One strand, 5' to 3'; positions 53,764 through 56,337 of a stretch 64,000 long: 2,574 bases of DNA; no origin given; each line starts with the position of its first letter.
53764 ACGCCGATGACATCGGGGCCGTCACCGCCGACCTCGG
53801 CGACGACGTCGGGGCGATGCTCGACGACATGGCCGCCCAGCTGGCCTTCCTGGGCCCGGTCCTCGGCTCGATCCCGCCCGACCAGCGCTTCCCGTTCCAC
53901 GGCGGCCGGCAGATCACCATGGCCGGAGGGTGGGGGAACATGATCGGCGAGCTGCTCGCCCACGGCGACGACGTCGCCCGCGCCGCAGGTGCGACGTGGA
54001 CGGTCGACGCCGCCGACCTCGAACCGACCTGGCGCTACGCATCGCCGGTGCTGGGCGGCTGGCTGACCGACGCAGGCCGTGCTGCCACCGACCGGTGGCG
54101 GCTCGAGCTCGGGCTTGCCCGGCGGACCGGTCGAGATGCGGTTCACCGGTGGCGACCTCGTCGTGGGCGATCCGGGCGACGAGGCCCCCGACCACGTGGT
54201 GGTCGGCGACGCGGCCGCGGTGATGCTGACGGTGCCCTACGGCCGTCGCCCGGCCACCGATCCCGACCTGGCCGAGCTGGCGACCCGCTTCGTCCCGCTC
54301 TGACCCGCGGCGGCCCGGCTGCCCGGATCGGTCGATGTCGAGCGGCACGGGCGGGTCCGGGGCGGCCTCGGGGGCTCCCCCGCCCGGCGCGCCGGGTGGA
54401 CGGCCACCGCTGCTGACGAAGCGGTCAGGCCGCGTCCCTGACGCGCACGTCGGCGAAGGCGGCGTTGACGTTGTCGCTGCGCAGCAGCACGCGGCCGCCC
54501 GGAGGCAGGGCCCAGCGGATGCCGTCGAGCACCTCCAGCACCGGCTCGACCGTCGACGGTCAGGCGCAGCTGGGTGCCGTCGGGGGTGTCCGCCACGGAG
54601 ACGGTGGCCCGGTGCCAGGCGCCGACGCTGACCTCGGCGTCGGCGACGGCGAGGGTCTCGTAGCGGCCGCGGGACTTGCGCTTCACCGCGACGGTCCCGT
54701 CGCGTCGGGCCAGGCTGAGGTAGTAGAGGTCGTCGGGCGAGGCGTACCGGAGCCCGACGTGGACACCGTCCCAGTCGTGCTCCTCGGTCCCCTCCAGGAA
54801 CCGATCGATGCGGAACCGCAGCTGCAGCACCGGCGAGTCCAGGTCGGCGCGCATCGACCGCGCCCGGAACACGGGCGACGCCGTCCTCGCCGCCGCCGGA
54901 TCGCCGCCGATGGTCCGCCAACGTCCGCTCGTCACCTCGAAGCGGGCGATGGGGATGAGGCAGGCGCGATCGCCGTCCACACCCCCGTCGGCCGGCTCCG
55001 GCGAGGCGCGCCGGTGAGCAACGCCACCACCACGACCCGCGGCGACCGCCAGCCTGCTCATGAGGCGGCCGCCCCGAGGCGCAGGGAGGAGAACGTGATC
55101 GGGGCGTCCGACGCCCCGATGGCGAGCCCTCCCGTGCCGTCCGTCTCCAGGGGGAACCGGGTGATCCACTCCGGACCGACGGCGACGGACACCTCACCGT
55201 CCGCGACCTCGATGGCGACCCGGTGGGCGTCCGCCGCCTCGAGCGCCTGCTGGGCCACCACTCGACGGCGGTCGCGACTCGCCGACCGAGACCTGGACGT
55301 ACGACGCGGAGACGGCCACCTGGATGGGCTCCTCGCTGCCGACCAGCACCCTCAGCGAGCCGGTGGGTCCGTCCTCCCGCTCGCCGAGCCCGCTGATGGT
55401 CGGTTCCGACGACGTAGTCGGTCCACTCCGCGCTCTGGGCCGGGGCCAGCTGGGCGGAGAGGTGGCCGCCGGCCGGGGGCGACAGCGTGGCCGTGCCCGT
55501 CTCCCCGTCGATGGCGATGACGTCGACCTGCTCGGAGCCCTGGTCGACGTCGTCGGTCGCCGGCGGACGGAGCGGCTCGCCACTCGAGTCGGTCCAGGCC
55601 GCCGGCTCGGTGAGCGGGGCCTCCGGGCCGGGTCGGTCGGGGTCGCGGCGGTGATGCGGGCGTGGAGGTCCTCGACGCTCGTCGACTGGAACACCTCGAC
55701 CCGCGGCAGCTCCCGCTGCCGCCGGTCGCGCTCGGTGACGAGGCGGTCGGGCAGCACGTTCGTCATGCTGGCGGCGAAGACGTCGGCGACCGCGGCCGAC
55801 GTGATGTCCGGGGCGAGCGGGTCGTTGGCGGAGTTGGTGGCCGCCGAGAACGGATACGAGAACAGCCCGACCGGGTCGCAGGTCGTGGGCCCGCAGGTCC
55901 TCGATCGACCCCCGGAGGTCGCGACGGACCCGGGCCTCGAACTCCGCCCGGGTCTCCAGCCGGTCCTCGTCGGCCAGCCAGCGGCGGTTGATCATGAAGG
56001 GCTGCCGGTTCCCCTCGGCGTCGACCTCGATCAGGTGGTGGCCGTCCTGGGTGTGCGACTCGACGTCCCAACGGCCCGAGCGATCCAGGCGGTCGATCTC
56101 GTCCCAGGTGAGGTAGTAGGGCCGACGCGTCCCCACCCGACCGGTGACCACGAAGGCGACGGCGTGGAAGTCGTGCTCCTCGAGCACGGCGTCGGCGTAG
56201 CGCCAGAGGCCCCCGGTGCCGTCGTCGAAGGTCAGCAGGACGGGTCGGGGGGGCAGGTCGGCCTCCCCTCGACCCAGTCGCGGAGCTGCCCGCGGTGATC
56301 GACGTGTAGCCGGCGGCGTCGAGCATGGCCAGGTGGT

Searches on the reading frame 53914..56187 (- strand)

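Call 66: search_protein_families(library=pfam, proteins=[window:53914-56187:-], max_evalue=0.001)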
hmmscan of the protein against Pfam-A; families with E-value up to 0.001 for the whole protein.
window:53914-56187:- (757 aa): 1 family
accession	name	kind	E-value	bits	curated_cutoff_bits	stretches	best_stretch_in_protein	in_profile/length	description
PF01522.26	Polysacc_deac_1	-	0.00013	22.4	23.1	1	1-58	27-77/124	Polysaccharide deacetylase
